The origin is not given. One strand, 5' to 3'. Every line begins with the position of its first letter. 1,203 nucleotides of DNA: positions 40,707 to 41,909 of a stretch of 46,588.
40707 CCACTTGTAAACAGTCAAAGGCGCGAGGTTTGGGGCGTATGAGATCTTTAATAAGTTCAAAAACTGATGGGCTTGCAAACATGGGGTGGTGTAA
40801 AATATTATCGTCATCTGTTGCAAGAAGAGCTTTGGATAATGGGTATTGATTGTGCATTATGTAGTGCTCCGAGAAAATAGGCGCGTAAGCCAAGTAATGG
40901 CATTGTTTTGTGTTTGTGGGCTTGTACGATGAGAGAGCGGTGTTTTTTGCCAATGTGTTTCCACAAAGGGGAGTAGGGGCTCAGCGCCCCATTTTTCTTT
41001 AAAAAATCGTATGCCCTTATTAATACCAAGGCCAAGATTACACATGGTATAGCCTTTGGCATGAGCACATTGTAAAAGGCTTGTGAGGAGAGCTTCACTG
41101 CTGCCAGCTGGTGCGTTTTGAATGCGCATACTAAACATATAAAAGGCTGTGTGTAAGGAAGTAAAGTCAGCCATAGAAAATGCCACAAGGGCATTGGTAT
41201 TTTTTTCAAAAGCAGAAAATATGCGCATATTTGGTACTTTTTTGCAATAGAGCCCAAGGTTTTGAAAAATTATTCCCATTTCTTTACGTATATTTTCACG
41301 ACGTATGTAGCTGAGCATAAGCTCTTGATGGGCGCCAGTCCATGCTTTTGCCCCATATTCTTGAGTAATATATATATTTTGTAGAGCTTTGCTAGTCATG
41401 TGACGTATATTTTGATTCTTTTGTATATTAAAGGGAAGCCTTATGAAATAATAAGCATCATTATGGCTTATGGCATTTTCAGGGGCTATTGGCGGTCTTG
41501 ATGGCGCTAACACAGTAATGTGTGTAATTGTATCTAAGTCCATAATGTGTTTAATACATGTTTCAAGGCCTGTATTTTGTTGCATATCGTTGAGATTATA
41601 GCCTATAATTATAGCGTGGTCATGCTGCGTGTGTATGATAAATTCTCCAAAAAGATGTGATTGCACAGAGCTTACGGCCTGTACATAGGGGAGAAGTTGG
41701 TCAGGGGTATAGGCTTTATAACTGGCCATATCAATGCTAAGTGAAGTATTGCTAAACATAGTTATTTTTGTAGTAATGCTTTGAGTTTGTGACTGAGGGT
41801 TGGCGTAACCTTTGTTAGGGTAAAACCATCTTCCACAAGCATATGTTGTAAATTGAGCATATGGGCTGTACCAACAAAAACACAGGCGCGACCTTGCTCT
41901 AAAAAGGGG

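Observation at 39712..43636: Unassigned three-gene operon: FemAB/MprF-C-like::TraB/GumN fusion, a second FemAB-like paralogue and a radical-SAM/twitch enzyme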

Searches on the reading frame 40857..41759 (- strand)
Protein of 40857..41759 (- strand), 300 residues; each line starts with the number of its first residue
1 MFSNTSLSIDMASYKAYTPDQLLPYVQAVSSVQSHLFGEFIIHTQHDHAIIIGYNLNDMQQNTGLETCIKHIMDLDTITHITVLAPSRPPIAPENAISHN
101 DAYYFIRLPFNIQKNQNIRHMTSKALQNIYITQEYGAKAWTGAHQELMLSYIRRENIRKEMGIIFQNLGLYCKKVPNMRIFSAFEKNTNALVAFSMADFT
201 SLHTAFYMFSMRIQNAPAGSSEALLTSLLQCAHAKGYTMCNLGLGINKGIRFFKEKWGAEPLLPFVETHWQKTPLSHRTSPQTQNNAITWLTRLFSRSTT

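Call 3: search_protein_families(library=pfam, proteins=[window:40857-41759:-], max_evalue=1)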
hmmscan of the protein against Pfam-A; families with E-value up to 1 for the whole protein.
window:40857-41759:- (300 aa): 1 family
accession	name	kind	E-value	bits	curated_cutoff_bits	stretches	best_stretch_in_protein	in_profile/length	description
PF09924.15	LPG_synthase_C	-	0.039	13.5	27.5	1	186-254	187-252/298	Phosphatidylglycerol lysyltransferase, C-terminal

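Call 4: search_protein_families(library=ncbifam, proteins=[window:40857-41759:-], max_evalue=1)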
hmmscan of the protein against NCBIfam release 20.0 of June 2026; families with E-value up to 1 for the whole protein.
window:40857-41759:- (300 aa): 1 family
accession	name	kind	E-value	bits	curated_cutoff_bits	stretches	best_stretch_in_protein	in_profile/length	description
NF033480.1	bifunc_MprF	equivalog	0.03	12.6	600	1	211-244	735-769/841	bifunctional lysylphosphatidylglycerol flippase/synthetase MprF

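Call 44: search_protein_families(library=padloc, proteins=[window:40857-41759:-], max_evalue=0.01)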
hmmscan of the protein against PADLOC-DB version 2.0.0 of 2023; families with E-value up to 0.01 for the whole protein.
window:40857-41759:- (300 aa): 0 families

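Call 54: find_homologous_proteins(query=window:40857-41759:-, max_evalue=0.001)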
Query window:40857-41759:- (300 aa): 130 proteins with E <= 0.001 among 2382 candidates; the best 120 are listed.
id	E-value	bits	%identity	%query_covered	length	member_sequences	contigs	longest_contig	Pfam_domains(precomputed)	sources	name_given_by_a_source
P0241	4.5e-202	687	100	100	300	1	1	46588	-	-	-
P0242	1.1e-100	355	56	92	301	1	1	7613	-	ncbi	-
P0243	8.1e-92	326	50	96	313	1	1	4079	-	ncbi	-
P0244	7.5e-88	312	51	98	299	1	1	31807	-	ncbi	-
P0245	3.3e-87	310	50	95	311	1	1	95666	-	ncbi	-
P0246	3.3e-86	307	50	98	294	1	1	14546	-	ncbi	-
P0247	1.4e-85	305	52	90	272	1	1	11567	-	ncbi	-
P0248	3.0e-84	301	49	99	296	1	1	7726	-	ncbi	-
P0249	2.3e-83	298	47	98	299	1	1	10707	-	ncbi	-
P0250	1.7e-82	295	46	99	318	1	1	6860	-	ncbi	-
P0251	2.4e-82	294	47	99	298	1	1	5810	-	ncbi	-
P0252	8.3e-81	289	49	94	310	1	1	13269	-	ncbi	-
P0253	4.6e-80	287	47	97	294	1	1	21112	-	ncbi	-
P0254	8.2e-77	276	47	90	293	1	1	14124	-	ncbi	-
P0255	8.7e-77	276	46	96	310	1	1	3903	-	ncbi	-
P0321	8.6e-36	142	33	86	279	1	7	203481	-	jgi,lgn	jgi:hypothetical protein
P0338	3.5e-33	133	32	97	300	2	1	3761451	-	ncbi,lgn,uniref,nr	ncbi:hypothetical protein [Desulfonatronum lacustre]|uniref:hypothetical protein n=1 Tax=Desulfonatr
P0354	3.9e-26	110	32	83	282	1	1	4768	-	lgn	-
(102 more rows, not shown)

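Call 57: find_encoding_contigs(protein=P0338, flank=9000, max_places=1)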
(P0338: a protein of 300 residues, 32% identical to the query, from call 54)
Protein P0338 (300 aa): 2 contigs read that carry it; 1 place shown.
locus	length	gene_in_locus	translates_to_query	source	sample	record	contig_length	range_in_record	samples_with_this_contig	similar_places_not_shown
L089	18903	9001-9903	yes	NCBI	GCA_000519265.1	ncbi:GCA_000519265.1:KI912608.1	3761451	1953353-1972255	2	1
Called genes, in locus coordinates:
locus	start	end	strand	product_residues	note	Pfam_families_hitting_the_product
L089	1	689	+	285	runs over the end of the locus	PF04069:OpuAC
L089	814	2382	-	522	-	PF00072:Response_reg, PF00512:HisKA, PF02518:HATPase_c, PF00072:Response_reg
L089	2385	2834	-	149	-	PF00072:Response_reg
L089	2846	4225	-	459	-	PF00989:PAS, PF08448:PAS_4, PF13426:PAS_9, PF00512:HisKA, PF02518:HATPase_c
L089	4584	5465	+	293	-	PF00892:EamA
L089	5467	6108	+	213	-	PF00730:HhH-GPD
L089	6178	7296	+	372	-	PF01702:TGT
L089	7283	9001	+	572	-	PF01963:TraB_PrgY_gumN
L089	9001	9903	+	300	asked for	-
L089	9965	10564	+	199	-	-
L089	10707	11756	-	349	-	PF04055:Radical_SAM, PF13186:SPASM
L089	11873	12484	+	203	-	-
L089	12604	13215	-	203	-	-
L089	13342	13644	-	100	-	-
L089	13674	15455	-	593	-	PF03601:Cons_hypoth698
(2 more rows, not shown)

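Call 58: find_encoding_contigs(protein=P0321, flank=9000, max_places=1)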
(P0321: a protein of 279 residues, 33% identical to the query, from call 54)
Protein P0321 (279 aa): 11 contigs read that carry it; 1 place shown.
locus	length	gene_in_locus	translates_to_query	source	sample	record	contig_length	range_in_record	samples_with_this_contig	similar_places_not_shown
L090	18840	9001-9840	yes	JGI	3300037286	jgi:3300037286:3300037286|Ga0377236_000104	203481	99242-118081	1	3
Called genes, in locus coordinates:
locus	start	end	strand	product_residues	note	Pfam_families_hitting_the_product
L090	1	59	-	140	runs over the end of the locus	PF22636:FlK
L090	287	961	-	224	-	PF13441:Gly-zipper_YMGG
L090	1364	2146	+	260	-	PF07995:GSDH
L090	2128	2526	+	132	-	PF07995:GSDH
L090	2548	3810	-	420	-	-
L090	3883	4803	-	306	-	PF12787:EcsC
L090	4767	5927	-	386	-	PF08240:ADH_N, PF00107:ADH_zinc_N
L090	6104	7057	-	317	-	PF10604:Polyketide_cyc2, PF03364:Polyketide_cyc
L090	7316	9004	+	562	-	PF01963:TraB_PrgY_gumN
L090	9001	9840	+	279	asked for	-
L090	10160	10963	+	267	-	PF13432:TPR_16, PF14559:TPR_19, PF23914:TPR_CcmH_CycH (weak), PF00515:TPR_1 (weak), PF07719:TPR_2 (weak), PF13424:TPR_12, PF13428:TPR_14 (weak), PF13414:TPR_11, +11 more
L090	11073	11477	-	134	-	-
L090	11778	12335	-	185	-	PF01750:HycI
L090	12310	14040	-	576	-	PF27537:HoxH, PF00374:NiFeSe_Hases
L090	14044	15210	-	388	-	-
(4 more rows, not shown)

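Call 77: find_encoding_contigs(protein=P0354, flank=6000, max_places=3)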
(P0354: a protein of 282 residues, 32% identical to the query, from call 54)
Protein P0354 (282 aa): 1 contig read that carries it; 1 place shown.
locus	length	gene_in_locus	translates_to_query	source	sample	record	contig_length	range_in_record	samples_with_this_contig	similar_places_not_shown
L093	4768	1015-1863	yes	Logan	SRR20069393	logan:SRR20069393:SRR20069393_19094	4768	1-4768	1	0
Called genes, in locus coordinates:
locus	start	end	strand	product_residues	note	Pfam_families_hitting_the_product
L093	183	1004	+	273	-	PF01963:TraB_PrgY_gumN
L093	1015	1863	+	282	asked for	-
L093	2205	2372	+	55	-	PF09723:Zn_ribbon_8, PF23451:Zn_ribbon_PaaD (faint)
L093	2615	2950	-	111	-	-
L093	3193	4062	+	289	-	PF04228:Zn_peptidase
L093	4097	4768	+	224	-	?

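Call 99: search_solved_structures(query=A3, max_evalue=10, show_alignments=3)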
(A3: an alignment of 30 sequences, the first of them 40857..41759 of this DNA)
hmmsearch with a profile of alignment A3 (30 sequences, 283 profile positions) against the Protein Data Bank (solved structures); distinct sequences matched with E-value up to 10: 6.
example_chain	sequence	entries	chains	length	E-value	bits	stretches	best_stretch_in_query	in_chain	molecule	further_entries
1yx0_A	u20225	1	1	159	0.12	14.9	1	173-239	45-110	hypothetical protein ysnE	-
5vrv_A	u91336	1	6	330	0.37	13.3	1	209-240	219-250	Protein regulated by acid pH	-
4v36_A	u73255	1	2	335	0.41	13.1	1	208-241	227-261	LYSYL-TRNA-DEPENDENT L-YSYL-PHOSPHATIDYLGYCEROL SYNTHASE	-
2lrh_A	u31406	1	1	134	0.47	12.9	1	50-123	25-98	De novo designed protein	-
2lci_A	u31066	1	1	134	0.47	12.9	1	50-123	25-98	Protein OR36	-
1yf2_A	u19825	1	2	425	0.64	12.5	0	102-148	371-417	Type I restriction-modification enzyme, S subunit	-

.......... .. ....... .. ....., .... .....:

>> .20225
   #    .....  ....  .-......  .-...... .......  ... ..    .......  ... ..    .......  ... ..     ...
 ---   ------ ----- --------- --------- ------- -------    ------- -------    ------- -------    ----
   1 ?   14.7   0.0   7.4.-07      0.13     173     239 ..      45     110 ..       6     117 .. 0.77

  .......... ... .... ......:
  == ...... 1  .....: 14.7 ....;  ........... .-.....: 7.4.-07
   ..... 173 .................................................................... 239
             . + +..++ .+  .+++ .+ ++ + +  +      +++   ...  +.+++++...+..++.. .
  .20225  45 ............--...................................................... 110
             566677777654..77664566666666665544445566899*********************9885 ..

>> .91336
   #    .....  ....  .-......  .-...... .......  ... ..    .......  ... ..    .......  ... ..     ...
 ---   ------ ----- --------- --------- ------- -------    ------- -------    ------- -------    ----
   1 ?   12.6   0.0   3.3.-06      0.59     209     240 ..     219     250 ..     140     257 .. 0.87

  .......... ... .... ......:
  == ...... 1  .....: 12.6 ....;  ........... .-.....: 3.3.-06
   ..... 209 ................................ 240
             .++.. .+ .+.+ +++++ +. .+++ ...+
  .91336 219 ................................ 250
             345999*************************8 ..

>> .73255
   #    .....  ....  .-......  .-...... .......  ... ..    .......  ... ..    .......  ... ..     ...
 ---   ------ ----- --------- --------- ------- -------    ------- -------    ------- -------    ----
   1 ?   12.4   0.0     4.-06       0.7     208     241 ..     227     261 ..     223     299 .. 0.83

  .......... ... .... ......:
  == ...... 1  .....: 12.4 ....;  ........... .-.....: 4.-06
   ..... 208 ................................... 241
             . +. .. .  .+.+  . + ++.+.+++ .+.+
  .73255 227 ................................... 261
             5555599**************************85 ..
